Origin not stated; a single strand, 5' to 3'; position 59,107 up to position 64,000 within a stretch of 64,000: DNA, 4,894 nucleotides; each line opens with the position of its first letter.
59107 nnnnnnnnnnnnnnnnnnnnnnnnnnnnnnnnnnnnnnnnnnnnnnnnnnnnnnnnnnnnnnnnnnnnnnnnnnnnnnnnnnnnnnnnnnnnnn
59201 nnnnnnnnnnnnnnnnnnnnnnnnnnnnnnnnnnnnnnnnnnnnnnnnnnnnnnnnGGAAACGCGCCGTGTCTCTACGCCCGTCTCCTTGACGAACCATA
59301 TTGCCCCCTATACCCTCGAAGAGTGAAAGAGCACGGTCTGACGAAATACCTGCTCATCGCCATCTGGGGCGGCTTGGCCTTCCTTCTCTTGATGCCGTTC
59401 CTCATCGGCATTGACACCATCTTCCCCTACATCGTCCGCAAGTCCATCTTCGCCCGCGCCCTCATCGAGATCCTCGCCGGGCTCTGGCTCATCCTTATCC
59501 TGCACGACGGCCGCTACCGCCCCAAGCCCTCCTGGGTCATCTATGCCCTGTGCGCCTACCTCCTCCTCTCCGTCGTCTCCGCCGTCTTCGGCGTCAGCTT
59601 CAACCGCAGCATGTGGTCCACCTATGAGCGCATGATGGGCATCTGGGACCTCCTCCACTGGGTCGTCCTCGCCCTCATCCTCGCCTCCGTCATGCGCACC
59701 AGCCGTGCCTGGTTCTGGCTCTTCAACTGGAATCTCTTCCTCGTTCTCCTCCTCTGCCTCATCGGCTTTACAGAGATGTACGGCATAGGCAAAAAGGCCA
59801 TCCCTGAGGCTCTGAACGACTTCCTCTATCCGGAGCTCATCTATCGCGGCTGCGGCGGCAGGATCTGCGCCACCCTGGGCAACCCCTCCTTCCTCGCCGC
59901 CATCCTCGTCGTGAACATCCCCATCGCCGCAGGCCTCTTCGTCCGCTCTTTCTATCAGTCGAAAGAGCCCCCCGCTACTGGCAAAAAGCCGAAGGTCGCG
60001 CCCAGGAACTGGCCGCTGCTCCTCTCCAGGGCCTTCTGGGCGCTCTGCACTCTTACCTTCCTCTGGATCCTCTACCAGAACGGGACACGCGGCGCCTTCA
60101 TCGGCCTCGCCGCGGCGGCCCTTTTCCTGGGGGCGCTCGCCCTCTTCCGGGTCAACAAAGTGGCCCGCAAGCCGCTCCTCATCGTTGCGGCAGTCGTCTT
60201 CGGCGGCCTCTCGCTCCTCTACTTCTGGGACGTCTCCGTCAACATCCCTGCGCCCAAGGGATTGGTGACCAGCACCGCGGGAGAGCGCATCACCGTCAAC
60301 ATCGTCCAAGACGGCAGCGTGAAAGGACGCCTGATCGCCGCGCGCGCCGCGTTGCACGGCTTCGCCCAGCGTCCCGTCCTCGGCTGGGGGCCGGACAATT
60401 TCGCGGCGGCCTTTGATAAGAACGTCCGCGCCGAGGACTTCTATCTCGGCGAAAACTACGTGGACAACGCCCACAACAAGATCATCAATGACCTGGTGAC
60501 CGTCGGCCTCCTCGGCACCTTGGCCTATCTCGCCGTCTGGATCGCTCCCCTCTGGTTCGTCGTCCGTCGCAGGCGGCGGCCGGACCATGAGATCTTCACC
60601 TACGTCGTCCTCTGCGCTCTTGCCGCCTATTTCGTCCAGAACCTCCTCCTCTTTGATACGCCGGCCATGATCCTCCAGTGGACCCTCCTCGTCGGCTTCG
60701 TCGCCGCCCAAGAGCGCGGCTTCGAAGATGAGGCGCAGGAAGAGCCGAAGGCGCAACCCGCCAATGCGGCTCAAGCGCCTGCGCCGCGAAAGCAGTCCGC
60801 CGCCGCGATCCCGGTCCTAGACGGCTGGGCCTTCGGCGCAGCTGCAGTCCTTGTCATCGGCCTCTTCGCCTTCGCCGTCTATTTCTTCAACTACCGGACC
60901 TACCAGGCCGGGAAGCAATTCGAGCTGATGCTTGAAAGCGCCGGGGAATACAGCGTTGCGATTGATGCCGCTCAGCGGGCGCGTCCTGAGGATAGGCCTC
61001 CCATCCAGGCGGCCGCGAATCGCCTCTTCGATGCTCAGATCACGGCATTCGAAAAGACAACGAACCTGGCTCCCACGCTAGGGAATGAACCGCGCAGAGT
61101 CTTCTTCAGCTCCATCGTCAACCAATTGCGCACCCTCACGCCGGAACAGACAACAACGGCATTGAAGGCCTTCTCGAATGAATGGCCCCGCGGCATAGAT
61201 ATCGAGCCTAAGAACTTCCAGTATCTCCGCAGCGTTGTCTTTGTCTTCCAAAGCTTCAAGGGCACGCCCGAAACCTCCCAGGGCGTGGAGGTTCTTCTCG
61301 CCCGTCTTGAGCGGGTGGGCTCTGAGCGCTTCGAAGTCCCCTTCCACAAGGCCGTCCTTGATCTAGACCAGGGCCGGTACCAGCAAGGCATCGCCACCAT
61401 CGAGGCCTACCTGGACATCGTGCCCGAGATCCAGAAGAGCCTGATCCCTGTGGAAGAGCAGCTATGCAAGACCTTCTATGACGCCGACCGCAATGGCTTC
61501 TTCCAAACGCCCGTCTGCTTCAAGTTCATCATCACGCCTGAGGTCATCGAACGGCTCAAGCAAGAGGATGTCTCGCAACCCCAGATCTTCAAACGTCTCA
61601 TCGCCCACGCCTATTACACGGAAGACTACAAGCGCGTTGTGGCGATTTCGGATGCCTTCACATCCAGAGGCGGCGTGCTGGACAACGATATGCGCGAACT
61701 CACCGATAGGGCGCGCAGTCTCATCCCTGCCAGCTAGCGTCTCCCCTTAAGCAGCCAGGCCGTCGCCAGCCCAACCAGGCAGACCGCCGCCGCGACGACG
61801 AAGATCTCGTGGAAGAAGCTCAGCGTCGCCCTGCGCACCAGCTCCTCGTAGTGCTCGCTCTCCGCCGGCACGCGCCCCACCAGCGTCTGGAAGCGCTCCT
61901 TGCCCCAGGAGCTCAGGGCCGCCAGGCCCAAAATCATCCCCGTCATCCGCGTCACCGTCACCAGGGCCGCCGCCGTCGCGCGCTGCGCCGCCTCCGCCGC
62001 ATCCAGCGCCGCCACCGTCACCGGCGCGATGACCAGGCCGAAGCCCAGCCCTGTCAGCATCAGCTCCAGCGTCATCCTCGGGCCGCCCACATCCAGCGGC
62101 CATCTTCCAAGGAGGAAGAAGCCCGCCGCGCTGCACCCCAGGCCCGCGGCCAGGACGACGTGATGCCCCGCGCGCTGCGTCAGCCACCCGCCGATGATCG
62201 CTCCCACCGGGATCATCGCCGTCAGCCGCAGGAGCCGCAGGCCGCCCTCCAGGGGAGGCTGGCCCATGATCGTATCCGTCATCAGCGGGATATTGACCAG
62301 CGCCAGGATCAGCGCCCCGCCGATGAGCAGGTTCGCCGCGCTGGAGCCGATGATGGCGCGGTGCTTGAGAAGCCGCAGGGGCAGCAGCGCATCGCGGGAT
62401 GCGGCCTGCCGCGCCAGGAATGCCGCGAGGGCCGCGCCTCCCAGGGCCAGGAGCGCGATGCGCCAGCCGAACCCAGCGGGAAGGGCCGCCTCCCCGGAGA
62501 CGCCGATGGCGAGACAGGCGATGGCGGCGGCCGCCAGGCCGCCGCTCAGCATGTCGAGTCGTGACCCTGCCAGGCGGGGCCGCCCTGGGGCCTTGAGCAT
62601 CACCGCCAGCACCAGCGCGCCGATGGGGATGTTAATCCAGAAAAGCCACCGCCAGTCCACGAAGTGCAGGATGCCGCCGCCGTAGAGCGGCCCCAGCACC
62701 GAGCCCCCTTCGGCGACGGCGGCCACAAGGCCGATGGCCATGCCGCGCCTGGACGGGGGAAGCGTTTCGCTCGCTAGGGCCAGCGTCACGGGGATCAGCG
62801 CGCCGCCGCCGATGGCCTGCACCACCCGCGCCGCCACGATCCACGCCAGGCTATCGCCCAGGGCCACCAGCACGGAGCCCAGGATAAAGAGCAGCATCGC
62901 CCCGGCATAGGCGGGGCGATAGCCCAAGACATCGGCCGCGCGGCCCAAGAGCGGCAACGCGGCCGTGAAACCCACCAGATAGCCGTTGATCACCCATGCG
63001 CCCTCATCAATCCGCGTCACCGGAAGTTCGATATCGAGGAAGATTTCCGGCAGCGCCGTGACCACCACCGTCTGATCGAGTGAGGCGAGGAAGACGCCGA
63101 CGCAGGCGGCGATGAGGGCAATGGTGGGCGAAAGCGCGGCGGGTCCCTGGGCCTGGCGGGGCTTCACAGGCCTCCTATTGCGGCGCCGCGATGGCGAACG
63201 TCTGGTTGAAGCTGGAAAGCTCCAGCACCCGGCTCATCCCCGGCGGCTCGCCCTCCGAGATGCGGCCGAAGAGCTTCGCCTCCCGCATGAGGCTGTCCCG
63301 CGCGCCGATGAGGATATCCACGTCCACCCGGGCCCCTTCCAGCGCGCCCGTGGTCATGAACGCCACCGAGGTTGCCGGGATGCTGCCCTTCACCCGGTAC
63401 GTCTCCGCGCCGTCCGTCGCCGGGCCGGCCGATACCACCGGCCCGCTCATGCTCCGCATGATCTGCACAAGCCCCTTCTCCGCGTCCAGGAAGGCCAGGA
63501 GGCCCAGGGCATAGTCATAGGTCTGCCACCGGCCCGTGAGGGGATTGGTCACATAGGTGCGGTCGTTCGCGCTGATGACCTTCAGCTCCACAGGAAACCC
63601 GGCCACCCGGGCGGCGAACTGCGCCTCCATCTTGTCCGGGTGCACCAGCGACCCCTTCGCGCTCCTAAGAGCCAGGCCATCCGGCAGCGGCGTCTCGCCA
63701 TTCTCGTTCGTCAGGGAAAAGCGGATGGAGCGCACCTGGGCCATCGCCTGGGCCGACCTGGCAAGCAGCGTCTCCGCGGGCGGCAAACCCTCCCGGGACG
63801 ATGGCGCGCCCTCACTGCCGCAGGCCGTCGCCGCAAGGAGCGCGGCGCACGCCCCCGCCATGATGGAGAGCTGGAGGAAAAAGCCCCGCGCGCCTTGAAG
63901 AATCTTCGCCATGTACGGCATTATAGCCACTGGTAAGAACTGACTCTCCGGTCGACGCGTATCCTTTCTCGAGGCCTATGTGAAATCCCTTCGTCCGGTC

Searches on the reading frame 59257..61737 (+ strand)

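Call 71: search_protein_families(library=pfam, proteins=[window:59257-61737:+], max_evalue=0.001)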
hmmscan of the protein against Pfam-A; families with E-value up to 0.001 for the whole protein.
window:59257-61737:+ (826 aa): 1 family
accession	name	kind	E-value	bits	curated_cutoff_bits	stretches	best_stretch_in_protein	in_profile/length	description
PF04932.20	Wzy_C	-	2.3e-15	57.1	31.7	1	265-425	3-149/149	O-Antigen ligase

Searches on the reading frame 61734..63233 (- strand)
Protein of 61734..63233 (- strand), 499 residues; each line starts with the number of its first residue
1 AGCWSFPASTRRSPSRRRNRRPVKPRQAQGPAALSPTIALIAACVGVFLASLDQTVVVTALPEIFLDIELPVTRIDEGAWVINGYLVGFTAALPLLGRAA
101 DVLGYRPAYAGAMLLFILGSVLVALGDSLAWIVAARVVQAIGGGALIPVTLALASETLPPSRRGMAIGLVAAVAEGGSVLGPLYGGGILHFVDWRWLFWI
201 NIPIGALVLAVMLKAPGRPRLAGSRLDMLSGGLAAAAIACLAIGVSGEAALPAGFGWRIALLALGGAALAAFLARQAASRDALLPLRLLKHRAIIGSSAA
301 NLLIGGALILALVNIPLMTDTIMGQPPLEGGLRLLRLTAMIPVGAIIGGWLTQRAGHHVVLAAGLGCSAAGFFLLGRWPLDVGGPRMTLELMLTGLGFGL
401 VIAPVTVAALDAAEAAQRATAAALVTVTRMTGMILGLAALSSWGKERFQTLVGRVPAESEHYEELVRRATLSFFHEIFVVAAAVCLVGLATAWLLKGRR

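Call 71: search_protein_families(library=pfam, proteins=[window:61734-63233:-], max_evalue=0.001)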
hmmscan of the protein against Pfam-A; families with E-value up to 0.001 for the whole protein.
window:61734-63233:- (499 aa): 2 families
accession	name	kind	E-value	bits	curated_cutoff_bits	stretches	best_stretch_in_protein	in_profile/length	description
PF07690.21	MFS_1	-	8.8e-37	127.2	33.4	1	44-436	2-346/347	Major Facilitator Superfamily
PF00083.30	Sugar_tr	-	7.9e-12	45.2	22.3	1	79-220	49-196/452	Sugar (and other) transporter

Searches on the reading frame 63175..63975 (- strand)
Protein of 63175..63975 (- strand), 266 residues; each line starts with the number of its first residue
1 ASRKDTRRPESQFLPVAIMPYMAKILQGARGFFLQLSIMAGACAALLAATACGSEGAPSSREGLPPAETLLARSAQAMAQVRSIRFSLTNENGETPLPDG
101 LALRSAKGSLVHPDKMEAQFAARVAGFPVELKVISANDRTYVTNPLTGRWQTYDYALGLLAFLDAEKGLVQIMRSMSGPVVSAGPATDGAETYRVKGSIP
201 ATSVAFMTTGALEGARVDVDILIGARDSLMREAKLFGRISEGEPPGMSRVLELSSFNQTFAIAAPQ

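Call 71: search_protein_families(library=pfam, proteins=[window:63175-63975:-], max_evalue=0.001)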
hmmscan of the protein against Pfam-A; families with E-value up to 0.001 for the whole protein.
window:63175-63975:- (266 aa): 1 family
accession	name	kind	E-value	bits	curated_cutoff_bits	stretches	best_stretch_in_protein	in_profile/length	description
PF07161.20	LppX_LprAFG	-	8.7e-15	55.5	24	1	67-227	2-162/192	LppX_LprAFG lipoprotein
